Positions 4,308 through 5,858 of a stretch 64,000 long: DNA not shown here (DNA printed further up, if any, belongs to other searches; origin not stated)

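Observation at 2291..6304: Atypical WXG100/LXG-like effector cassette with two tandem full-length papain-like paralogues and one coupled partner gene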

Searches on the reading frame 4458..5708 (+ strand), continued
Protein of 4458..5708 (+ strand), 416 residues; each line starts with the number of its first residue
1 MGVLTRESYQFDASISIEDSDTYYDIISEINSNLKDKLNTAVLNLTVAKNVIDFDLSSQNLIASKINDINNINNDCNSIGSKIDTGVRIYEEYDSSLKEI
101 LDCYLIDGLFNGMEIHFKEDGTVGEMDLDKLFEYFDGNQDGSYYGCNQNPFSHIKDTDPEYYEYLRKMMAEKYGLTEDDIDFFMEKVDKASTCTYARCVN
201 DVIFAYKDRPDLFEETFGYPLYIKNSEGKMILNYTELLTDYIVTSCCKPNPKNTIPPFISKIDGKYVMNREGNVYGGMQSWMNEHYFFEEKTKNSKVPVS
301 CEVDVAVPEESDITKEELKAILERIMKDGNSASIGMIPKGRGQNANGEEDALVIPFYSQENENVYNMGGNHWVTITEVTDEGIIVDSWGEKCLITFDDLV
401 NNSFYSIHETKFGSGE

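Call 38: predict_structure(alignment_id=A7)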
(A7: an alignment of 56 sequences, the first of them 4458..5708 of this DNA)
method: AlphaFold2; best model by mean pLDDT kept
length: 416 residues; sequences in the alignment: 56
mean_pLDDT: 85.2   pTM: 0.73
mean pLDDT of the five models: 85.2, 85.0, 84.6, 84.0, 83.2
residues with pLDDT >= 90: 236; 70-90: 115; 50-70: 33; < 50: 32
segments of 3 or more residues with pLDDT < 50: 1-13, 104-115, 117-123
pLDDT, mean of each block of 10 residues (from residue 1): 40 59 82 86 89 87 92 83 72 63 45 46 69 90 93 96 98 98 97 95 91 90 88 96 89 85 94 87 90 90 95 95 96 94 61 93 94 98 97 97 96 79
secondary structure, 60 per line:
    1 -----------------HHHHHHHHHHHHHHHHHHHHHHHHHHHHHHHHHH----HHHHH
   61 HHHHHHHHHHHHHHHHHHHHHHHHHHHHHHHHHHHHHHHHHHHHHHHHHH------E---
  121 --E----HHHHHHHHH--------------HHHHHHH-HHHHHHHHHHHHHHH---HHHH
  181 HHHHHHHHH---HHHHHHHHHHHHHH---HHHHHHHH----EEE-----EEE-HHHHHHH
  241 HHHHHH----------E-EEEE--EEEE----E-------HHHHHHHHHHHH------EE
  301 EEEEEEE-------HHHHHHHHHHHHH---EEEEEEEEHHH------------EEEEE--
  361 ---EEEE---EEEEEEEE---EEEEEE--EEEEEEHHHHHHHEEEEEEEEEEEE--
elements in order: H18-51 H56-110 H128-136 H151-157 H159-173 H177-189 H193-206 H210-217 E222-224 E230-232 H234-246 E259-262 E265-268 H281-292 E299-307 H315-327 E331-338 E354-358 E364-367 E371-378 E382-387 E390-395 H396-402 E403-414

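Call 45: find_related_loci(query=A1, collection=metagenome_contigs, flank=10000)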
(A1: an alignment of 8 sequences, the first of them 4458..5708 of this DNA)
Query A1 (416 aa) in metagenome_contigs; peptide patterns used: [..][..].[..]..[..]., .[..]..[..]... (x = any residue, [..] = any of these).
326 stretches matched a pattern; 4 encode a relative of the query (tblastn E <= 1e-3); 4 distinct loci.
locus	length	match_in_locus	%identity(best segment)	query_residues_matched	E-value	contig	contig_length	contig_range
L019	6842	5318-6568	89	1-416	0e+0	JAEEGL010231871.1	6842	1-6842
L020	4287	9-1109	89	51-416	0e+0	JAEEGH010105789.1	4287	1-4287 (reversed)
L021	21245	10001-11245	69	1-416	0e+0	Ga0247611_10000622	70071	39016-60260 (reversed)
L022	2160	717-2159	59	1-412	5e-167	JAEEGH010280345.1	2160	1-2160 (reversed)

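Call 50: search_protein_families(library=pfam, proteins=[L012:4538-4882:+, L012:4893-5210:+, L012:5237-5539:+, L012:5567-5881:+, L014:6027-6347:+, L014:6334-6675:+, L010:1086-1376:+, L003:2669-2941:+, L003:2953-3222:+, L007:6434-6760:+], max_evalue=0.1)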
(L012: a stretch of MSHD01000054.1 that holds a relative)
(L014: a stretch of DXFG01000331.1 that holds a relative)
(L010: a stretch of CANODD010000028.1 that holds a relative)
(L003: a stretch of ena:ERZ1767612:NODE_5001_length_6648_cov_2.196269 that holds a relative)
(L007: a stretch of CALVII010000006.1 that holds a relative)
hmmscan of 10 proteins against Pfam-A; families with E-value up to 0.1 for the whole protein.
L012:4538-4882:+ (114 aa): 10 families
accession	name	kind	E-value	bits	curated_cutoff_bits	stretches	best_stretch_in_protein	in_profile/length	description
PF06013.18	WXG100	-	1.4e-11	44.9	27.3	1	15-99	2-86/86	Proteins of 100 residues with WXG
PF05816.16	TelA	-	0.0028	17.2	30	1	13-109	36-135/332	Toxic anion resistance protein (TelA)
PF24918.1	NET2A_C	-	0.013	15.8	27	1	24-89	20-83/180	NET2A, C-terminal domain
PF20117.4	DUF6507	-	0.027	15.4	25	1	24-106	20-103/120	Family of unknown function (DUF6507)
PF21808.2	Dynamin-like_hel_bact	-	0.028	14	28.3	1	12-91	60-139/373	Bacterial dynamin-like protein, helical domain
PF10824.14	T7SS_ESX_EspC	-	0.034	15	23.5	1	15-101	5-94/100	Excreted virulence factor EspC, type VII ESX diderm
PF02970.22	TBCA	-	0.051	14.3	30.3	0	69-103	57-91/99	Tubulin binding cofactor A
PF15011.11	CA109-like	-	0.072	13.4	27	1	27-100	21-95/161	Ribosome biogenesis protein C1orf109-like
PF08393.18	DHC_N2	-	0.076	12.3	31.9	0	28-93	144-197/403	Dynein heavy chain, N-terminal region 2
PF14131.11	DUF4298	-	0.08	13.4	27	0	70-105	15-50/87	Domain of unknown function (DUF4298)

L012:4893-5210:+ (105 aa): 3 families
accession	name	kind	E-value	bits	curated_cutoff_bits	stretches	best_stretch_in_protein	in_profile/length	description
PF06013.18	WXG100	-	2.9e-08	34.3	27.3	1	7-90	2-84/86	Proteins of 100 residues with WXG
PF00823.25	PPE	-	0.0031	18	26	1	15-94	24-103/165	PPE family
PF21725.3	T7SS_signal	-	0.01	16.2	27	1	19-94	74-152/241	Putative T7SS secretion signal domain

L012:5237-5539:+ (100 aa): 8 families
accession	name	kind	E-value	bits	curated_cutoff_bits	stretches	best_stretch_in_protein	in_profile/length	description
PF06013.18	WXG100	-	2.1e-12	47.6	27.3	1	4-87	2-85/86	Proteins of 100 residues with WXG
PF00823.25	PPE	-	0.00063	20.2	26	1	9-96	21-109/165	PPE family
PF10824.14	T7SS_ESX_EspC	-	0.00099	20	23.5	1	4-91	12-95/100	Excreted virulence factor EspC, type VII ESX diderm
PF04740.18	LXG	-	0.0048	17.3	26.5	1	8-90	5-92/202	LXG domain of WXG superfamily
PF21725.3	T7SS_signal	-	0.01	16.2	27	1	3-58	68-120/241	Putative T7SS secretion signal domain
PF03150.19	CCP_MauG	-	0.019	16.1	25.6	1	9-86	72-143/149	Di-haem cytochrome c peroxidase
PF05300.16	MIC19_MIC25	-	0.034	15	33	1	8-34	118-144/168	MICOS complex subunit MIC19/MIC25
PF04803.17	Cor1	-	0.04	14.6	32.1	0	16-92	45-120/132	Cor1/Xlr/Xmr conserved region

L012:5567-5881:+ (104 aa): 7 families
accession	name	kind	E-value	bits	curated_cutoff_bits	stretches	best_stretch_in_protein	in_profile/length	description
PF06013.18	WXG100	-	3.5e-15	56.5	27.3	1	5-88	2-85/86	Proteins of 100 residues with WXG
PF10824.14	T7SS_ESX_EspC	-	0.0053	17.6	23.5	1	1-94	1-97/100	Excreted virulence factor EspC, type VII ESX diderm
PF00934.25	PE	-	0.019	15.6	22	0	5-91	1-91/91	PE family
PF08657.15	DASH_Spc34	-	0.02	15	26.7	1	33-93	196-256/280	DASH complex subunit Spc34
PF00639.27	Rotamase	-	0.047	15.1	21.7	0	58-93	17-53/97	PPIC-type PPIASE domain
PF25547.1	WXG100_2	-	0.058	13.8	27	1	10-85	29-102/150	WXG100 like domain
PF00823.25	PPE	-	0.07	13.6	26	1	9-90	20-102/165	PPE family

L014:6027-6347:+ (106 aa): 15 families
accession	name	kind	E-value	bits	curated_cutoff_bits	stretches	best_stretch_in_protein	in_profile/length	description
PF06013.18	WXG100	-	3e-11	43.9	27.3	1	7-90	2-85/86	Proteins of 100 residues with WXG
PF21725.3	T7SS_signal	-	0.00026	21.4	27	1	20-58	78-117/241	Putative T7SS secretion signal domain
PF10824.14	T7SS_ESX_EspC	-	0.0008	20.2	23.5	1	6-92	4-93/100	Excreted virulence factor EspC, type VII ESX diderm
PF16888.10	YwqH-like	-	0.0038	17.9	33.7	1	12-87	27-101/123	YwqH-like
PF12296.13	HsbA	-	0.0041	18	33.5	0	64-89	3-28/121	Hydrophobic surface binding protein A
PF10241.14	KxDL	-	0.0041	17.8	27.2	0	55-100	19-64/86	Uncharacterized conserved protein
PF02970.22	TBCA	-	0.0047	17.7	30.3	1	51-95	47-91/99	Tubulin binding cofactor A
PF09177.16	STX6_10_61_N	-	0.0055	17.6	29.4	0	7-68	39-98/99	Syntaxin 6/10/61, N-terminal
PF06438.17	HasA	-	0.019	15.1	26.3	1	14-81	101-168/206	Heme-binding protein A (HasA)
PF22238.1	RIP_P131-like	-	0.021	15.5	27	1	48-89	28-69/96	RIP/P131 family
PF12325.13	TMF_TATA_bd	-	0.025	15.1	29.1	1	60-100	61-101/115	TATA element modulatory factor 1 TATA binding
PF03915.18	AIP3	-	0.031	13.9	31.6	1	10-100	77-164/406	Actin interacting protein 3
PF00823.25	PPE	-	0.034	14.6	26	1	14-96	23-106/165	PPE family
PF05010.19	TACC_C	-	0.054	13.6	29.9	0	10-88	69-142/201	Transforming acidic coiled-coil-containing protein (TACC), C-terminal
PF14479.11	HeLo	-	0.087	13.1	23.2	1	55-92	72-103/205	Prion-inhibition and propagation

L014:6334-6675:+ (113 aa): 8 families
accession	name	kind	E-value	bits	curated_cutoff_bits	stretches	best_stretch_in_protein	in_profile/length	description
PF06013.18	WXG100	-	7.4e-07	29.8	27.3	1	13-95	2-83/86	Proteins of 100 residues with WXG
PF00823.25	PPE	-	9.2e-06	26.2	26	1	23-96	26-98/165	PPE family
PF10824.14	T7SS_ESX_EspC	-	0.0043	17.9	23.5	1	21-97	13-91/100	Excreted virulence factor EspC, type VII ESX diderm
PF00435.27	Spectrin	-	0.0045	17.9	29.9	1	8-54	41-90/105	Spectrin repeat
PF03405.20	FA_desaturase_2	-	0.0077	15.6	22.7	1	15-99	236-320/325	Fatty acid desaturase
PF03961.19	FapA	-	0.038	14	31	1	13-91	147-231/272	Flagellar Assembly Protein A beta solenoid domain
PF02403.27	Seryl_tRNA_N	-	0.06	14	28.2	1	19-89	37-100/108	Seryl-tRNA synthetase N-terminal domain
PF11640.13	TAN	-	0.095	13.3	27.1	0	22-95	15-94/150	Telomere-length maintenance and DNA damage repair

L010:1086-1376:+ (96 aa): 1 family
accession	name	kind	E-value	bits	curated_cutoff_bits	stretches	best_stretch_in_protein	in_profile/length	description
PF06013.18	WXG100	-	5.6e-08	33.4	27.3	1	2-87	1-85/86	Proteins of 100 residues with WXG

L003:2669-2941:+ (90 aa): 6 families
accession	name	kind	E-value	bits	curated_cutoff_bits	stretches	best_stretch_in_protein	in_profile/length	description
PF14712.11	Snapin_Pallidin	-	0.0053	17.6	29.6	0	3-33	24-55/89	Snapin/Pallidin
PF08650.15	DASH_Dad4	-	0.0079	16.6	29.8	0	7-44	19-55/71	DASH complex subunit Dad4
PF05622.17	HOOK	-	0.013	14.7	35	0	4-47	196-240/514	HOOK protein coiled-coil region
PF23203.1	KIF21A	-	0.022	15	28.5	1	15-82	29-94/161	KIF21A-like domain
PF06013.18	WXG100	-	0.032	14.9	27.3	1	14-71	12-69/86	Proteins of 100 residues with WXG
PF15676.10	S6OS1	-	0.041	12.9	27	1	15-89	25-94/557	Six6 opposite strand transcript 1 family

L003:2953-3222:+ (89 aa): 6 families
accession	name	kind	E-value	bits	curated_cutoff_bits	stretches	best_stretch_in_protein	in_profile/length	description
PF06013.18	WXG100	-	0.0045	17.7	27.3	1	15-87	13-85/86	Proteins of 100 residues with WXG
PF05546.16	She9_MDM33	-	0.019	15.2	22.2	1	11-54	28-71/198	She9 / Mdm33 family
PF21016.3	RlmN_N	-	0.022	15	24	0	9-31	34-56/60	Ribosomal RNA large subunit methyltransferase N-terminal domain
PF00804.31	Syntaxin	-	0.028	14.7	26.7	1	7-86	3-73/157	Syntaxin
PF00836.24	Stathmin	-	0.043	14.2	24.7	1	15-71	63-118/136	Stathmin family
PF06419.17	COG6_N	-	0.094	13.3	27.4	0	3-34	37-68/114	Conserved oligomeric complex COG6, N-terminal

L007:6434-6760:+ (108 aa): 3 families
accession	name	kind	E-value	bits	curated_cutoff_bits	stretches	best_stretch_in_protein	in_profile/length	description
PF11098.13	Chlorosome_CsmC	-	0.026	15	26.3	1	30-67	37-74/139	Chlorosome envelope protein C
PF23202.1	PAH_ZNF598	-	0.038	14.7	25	0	17-71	9-71/83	ZNF598 PAH domain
PF09177.16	STX6_10_61_N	-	0.094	13.7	29.4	0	24-106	8-89/99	Syntaxin 6/10/61, N-terminal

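Call 64: search_solved_structures(query=A7, max_evalue=10, show_alignments=2)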
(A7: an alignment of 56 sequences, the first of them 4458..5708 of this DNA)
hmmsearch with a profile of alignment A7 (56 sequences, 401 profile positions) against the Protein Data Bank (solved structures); distinct sequences matched with E-value up to 10: 6.
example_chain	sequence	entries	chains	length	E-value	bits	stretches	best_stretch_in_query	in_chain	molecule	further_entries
3lg7_A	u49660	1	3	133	1.1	11.9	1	11-95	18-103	4E10_S0_1EZ3A_002_C (T246)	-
8oyv_A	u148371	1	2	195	1.9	11.1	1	8-115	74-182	De novo designed soluble Claudin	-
2zdi_A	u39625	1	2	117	2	11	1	8-83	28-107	Prefoldin subunit beta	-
9qwr_A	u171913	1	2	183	3.9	10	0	289-345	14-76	MICOS complex subunit MIC60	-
8a3k_UNK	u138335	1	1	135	4.6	9.8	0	47-93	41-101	sc-apCC-4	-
8zbm_C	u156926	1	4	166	4.9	9.7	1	13-100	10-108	Tropomyosin beta chain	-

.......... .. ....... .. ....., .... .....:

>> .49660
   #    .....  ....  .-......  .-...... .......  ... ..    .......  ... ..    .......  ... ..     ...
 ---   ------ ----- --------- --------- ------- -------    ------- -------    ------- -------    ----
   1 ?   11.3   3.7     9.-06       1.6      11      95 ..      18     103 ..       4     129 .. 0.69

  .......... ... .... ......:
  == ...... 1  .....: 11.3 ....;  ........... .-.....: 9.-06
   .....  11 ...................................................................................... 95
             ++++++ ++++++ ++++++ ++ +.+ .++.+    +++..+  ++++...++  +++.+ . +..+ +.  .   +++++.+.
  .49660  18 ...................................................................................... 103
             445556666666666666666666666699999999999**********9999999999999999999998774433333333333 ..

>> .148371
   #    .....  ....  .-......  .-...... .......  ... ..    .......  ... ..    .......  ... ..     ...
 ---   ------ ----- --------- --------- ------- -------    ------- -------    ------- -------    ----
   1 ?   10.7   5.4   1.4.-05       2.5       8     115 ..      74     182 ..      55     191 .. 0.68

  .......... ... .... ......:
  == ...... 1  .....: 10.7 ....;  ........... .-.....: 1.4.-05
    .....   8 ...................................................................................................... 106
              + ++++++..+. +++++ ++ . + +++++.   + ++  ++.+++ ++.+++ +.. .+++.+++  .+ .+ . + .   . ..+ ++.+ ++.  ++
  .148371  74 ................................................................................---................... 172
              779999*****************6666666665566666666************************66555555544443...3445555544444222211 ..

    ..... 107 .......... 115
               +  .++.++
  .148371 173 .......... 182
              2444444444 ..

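Call 74: search_protein_families(library=ncbifam, alignment_id=A6, max_evalue=0.001)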
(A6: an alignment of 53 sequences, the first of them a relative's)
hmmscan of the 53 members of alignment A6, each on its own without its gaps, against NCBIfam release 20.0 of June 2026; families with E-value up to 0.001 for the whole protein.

A. member 1, P0008 (526 aa): 0 families

B. families by the number of members that match (of 53 scanned): 7 families
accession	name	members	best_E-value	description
TIGR02168.1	SMC_prok_B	2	6.8e-06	chromosome segregation protein SMC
NF045980.1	MAG6410_fam_LP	1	3.3e-11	MAG6410 family transglutaminase-related lipoprotein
NF045487.1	ASRP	1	6.5e-06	archaea-specific SMC-related protein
TIGR04527.1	mycoplas_twoTM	1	1.5e-05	MG_279/MG_280 family protein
NF002570.0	PRK02201.1-5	1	0.00013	membrane protein insertase YidC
NF058633.1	StatPhSurvSpsC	1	0.00063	stationary phase survival protein SpsC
NF003997.2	PRK05473.1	1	0.001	IreB family regulatory phosphoprotein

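Call 75: search_protein_families(library=pfam, proteins=[L005:7889-10849:+, L006:8741-11026:+, L007:9038-10894:+, L010:8000-9445:+, L016:9326-10774:+, L005:16699-16962:+, L005:18962-20062:+, L010:2143-3291:+, L010:1808-2074:+, L010:29-1096:+], max_evalue=0.05)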
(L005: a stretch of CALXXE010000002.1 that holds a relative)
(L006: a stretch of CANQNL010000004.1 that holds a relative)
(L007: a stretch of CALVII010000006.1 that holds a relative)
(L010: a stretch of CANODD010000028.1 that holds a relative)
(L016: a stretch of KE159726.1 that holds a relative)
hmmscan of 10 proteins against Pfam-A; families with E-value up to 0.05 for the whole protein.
L005:7889-10849:+ (986 aa): 2 families
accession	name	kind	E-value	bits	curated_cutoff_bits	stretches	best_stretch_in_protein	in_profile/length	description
PF09851.14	SHOCT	-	0.018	15.2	27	0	391-406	7-22/28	Short C-terminal domain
PF06819.16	Arc_PepC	-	0.044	14.4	23.4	0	389-430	61-104/110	Archaeal Peptidase A24 C-terminal Domain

L006:8741-11026:+ (761 aa): 0 families

L007:9038-10894:+ (618 aa): 0 families

L010:8000-9445:+ (481 aa): 0 families

L016:9326-10774:+ (482 aa): 0 families

L005:16699-16962:+ (87 aa): 0 families

L005:18962-20062:+ (366 aa): 1 family
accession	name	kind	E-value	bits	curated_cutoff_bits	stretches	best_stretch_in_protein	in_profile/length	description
PF03734.19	YkuD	-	1.2e-10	42.6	23.4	1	249-365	6-146/146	L,D-transpeptidase catalytic domain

L010:2143-3291:+ (382 aa): 1 family
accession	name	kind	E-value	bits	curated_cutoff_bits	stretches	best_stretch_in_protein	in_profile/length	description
PF10140.15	YukC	-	4.7e-76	256.5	27.4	1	6-358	2-355/357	WXG100 protein secretion system (Wss), protein YukC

L010:1808-2074:+ (88 aa): 0 families

L010:29-1096:+ (355 aa): 0 families

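Call 83: fold_search(model_id=the predicted structure, library=pdb)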
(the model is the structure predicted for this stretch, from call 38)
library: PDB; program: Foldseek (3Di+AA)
matches with E <= 10: 341; with E <= 0.001: 4
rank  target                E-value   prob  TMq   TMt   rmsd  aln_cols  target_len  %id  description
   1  6a0n_B                4.5e-04  1.00  0.25  0.31  12.6       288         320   12  The crystal structure of apo-Lpg2622 (released 2018-09-12)
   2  6a0q_B                6.0e-04  1.00  0.27  0.34  11.3       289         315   11  The crystal structure of Lpg2622_E64 complex (released 2018-09-12)
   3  6a0q_A                6.0e-04  1.00  0.25  0.30  13.6       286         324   11  The crystal structure of Lpg2622_E64 complex (released 2018-09-12)
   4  6a0n_A                9.5e-04  1.00  0.26  0.32  12.2       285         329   10  The crystal structure of apo-Lpg2622 (released 2018-09-12)
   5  2au1                  5.6e-03  0.82  0.22  0.29  10.3       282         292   10  Crystal Structure of group A Streptococcus MAC-1 orthorhombic form (released 2006-02-28)
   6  9hb2                  5.9e-03  0.84  0.24  0.32   9.2       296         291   10  Structure of the truncated version of IdeC protease C94S from Streptococcus canis (released 2025-10-01)
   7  2avw_B                5.9e-03  0.66  0.20  0.25  14.1       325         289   10  Crystal structure of monoclinic form of streptococcus Mac-1 (released 2006-02-28)
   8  9hb1                  7.9e-03  0.80  0.23  0.30   9.6       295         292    9  Structure of IdeC protease C94S from Streptococcus canis (released 2025-10-01)
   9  2avw_D                8.3e-03  0.82  0.23  0.29   9.6       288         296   10  Crystal structure of monoclinic form of streptococcus Mac-1 (released 2006-02-28)
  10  8a47_C                1.0e-02  0.66  0.20  0.26  10.8       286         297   10  IdeS in complex with IgG1 Fc (released 2022-11-30)
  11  9fpa_A                1.2e-02  0.82  0.21  0.33  11.2       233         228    8  DUBS Parachlamydia sp. PcJOS orthorhombic crystal form (released 2025-04-23)
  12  9fn4_A                1.2e-02  0.92  0.18  0.28   6.3       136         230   10  DUBS Parachlamydia sp. PcJOS (released 2025-04-23)
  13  22oc                  2.8e-02  0.85  0.22  0.43  10.1       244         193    9  Crystal structure of P210 CD lyase (released 2026-03-18)
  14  7n87_MODEL_1_A        3.1e-02  0.87  0.21  0.46   8.2       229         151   14  Solution NMR structure of peptidase domain from Clostridium thermocellum PCAT1 (released 2021-12-29)
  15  3erv                  4.1e-02  0.75  0.23  0.41  11.7       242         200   11  Crystal structure of an putative C39-like peptidase from Bacillus anthracis (released 2008-10-14)
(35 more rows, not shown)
